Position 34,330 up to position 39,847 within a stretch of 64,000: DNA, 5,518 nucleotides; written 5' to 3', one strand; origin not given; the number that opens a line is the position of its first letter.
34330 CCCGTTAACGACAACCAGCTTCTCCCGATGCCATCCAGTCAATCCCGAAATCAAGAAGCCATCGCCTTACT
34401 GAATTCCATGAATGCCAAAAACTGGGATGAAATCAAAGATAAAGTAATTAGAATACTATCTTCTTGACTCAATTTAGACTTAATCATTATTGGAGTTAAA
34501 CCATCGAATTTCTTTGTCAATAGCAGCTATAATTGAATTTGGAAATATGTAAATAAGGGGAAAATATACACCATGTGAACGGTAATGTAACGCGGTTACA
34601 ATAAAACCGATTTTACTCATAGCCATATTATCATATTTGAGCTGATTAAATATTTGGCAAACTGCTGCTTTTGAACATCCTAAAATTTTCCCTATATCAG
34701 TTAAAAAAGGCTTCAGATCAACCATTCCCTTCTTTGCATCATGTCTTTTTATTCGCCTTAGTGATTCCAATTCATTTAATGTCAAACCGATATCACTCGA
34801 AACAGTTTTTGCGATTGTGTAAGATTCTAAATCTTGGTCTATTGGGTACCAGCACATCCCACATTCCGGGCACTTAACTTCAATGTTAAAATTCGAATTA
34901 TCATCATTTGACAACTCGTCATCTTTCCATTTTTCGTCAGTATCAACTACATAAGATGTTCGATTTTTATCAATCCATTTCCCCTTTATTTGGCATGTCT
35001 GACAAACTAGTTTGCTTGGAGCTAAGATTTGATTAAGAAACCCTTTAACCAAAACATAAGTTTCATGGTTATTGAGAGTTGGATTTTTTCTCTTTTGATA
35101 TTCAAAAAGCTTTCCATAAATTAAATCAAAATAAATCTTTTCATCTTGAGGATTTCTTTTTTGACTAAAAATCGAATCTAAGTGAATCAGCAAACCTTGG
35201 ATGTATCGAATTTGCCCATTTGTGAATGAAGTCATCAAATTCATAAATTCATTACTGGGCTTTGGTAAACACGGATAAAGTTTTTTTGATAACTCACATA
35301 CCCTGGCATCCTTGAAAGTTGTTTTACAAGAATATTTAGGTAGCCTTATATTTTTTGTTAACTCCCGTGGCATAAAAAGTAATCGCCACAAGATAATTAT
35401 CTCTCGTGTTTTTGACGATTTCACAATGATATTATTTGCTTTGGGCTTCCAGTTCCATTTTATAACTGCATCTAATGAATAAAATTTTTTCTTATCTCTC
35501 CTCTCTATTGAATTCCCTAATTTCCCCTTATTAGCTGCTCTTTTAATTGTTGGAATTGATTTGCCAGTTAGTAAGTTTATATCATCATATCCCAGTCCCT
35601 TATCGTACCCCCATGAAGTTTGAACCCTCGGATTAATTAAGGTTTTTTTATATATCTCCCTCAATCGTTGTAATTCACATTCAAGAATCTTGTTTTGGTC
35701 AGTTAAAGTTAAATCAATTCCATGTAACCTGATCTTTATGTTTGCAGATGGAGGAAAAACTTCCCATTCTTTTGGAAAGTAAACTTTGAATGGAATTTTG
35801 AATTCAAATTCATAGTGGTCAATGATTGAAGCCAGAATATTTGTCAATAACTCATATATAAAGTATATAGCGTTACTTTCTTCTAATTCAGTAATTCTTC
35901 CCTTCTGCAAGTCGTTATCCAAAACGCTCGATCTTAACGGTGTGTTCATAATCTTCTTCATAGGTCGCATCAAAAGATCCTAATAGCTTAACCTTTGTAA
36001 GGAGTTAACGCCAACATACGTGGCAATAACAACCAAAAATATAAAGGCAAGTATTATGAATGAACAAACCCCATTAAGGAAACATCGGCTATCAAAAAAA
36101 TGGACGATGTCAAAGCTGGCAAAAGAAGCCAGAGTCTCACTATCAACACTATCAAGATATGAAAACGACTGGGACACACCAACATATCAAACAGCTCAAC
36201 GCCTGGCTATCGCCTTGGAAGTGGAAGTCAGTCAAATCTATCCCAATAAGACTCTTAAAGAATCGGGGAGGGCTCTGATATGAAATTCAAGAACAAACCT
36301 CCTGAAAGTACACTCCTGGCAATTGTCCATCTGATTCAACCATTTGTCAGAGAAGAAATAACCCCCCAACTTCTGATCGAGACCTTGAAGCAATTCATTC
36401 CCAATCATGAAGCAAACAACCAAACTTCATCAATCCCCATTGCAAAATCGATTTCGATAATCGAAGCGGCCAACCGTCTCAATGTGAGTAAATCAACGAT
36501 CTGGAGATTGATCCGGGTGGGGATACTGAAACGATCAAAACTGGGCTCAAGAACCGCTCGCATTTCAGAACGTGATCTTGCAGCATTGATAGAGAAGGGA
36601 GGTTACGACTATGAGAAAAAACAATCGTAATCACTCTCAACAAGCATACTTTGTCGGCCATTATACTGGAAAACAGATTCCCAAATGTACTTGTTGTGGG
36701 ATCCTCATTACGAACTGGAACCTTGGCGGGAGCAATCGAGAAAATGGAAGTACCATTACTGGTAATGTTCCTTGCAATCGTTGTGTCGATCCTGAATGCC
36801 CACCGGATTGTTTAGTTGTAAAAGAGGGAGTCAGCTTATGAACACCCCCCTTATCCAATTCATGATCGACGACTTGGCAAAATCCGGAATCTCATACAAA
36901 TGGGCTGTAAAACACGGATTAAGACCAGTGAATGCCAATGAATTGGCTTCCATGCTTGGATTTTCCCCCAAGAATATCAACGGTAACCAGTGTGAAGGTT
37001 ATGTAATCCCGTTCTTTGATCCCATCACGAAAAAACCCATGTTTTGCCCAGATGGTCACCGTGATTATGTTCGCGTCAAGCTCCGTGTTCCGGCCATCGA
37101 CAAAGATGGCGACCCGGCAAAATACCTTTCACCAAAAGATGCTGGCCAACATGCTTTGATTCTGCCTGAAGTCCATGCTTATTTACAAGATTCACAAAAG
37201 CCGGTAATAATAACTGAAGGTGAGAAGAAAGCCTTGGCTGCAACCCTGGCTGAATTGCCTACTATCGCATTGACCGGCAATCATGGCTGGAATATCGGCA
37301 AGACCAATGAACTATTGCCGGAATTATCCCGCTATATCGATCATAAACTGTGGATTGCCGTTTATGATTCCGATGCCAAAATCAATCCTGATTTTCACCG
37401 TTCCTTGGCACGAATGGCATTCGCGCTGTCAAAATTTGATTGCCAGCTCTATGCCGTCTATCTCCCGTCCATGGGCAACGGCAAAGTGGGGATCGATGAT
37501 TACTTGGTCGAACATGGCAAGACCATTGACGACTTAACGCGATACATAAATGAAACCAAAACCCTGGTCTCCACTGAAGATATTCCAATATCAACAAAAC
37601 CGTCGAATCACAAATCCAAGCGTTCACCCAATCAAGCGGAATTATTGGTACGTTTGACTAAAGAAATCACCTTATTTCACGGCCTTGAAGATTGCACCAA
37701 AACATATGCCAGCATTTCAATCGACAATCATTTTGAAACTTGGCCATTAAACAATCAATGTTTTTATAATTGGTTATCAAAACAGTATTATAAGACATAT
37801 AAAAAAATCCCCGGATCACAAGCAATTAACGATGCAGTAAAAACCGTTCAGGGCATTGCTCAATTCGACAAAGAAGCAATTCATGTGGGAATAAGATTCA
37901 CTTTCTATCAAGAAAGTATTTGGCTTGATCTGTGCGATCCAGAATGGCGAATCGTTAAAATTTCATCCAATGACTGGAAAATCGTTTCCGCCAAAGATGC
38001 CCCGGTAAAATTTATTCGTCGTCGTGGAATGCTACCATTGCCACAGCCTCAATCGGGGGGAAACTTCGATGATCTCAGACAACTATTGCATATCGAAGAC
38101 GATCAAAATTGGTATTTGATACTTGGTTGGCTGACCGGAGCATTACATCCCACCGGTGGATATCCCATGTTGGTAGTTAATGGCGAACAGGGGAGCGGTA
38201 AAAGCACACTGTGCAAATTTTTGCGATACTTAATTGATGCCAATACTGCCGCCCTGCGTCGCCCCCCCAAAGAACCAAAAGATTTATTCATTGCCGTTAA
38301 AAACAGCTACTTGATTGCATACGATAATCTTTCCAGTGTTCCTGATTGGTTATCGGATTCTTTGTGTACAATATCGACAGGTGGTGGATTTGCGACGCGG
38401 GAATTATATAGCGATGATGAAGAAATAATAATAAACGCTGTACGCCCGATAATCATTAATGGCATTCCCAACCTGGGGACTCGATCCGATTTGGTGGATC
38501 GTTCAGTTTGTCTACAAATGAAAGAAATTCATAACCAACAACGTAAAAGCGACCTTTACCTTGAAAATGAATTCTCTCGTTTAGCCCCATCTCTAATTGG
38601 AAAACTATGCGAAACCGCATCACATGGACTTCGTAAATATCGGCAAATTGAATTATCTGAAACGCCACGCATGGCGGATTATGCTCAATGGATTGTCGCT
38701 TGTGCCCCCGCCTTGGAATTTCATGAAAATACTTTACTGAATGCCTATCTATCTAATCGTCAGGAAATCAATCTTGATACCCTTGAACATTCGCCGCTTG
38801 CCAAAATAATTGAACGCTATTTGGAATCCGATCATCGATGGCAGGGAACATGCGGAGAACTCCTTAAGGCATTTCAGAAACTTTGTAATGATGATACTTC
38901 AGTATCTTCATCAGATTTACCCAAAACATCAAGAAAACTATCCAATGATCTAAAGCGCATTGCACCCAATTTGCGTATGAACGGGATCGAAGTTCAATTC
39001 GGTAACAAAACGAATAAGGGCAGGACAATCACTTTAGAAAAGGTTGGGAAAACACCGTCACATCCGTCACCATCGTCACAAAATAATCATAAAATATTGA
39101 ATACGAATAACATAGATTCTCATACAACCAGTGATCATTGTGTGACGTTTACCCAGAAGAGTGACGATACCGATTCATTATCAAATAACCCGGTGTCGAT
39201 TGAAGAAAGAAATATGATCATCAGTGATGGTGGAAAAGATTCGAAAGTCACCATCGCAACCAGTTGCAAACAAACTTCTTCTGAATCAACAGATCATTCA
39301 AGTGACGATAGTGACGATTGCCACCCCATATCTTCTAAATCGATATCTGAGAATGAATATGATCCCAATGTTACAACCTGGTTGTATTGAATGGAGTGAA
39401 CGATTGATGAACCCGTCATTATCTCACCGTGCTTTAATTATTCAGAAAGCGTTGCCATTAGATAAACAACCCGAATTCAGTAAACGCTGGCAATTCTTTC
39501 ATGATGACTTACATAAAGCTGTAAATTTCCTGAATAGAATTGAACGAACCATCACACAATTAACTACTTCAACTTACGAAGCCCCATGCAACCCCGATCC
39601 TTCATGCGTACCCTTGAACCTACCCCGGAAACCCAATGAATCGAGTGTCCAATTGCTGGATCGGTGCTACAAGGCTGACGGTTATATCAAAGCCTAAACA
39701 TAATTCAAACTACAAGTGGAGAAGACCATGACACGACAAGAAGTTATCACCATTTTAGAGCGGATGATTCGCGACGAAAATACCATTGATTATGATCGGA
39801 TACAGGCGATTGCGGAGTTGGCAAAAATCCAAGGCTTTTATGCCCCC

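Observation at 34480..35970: Unrecognisable 496-aa island protein in the master-repressor (Stl-like) position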

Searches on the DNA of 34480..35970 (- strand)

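Call 106: search_rna_families(sources=[L001, L002], threshold=evalue, max_evalue=0.1)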
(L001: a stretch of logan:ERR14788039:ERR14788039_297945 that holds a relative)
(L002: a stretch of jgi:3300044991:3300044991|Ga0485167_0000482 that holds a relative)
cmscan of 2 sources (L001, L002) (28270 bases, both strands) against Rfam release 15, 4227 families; matches with E-value up to 0.1: 0.
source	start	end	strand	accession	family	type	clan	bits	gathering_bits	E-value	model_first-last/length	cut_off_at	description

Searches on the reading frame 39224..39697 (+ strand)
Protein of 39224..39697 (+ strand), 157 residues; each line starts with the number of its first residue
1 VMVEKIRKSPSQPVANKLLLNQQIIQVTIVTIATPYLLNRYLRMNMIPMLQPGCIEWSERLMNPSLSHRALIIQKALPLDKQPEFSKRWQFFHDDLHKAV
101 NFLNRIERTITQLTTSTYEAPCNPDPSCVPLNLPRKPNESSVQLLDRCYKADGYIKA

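Call 13: search_protein_families(library=pfam, proteins=[window:39224-39697:+], max_evalue=0.1)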
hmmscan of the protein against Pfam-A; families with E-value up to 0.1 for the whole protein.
window:39224-39697:+ (157 aa): 0 families

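Call 18: search_protein_families(library=ncbifam, proteins=[window:39224-39697:+], max_evalue=0.1)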
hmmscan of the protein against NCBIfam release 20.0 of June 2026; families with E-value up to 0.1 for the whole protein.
window:39224-39697:+ (157 aa): 1 family
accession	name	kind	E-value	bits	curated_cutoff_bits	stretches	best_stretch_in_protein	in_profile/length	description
NF043034.1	OxoTetrPhDc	equivalog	0.046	13.5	250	1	28-78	111-161/205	3-oxo-tetronate 4-phosphate decarboxylase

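Call 69: search_protein_families(library=phrogs, proteins=[window:39224-39697:+], max_evalue=0.01)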
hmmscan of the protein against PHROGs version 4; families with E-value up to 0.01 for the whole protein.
window:39224-39697:+ (157 aa): 0 families
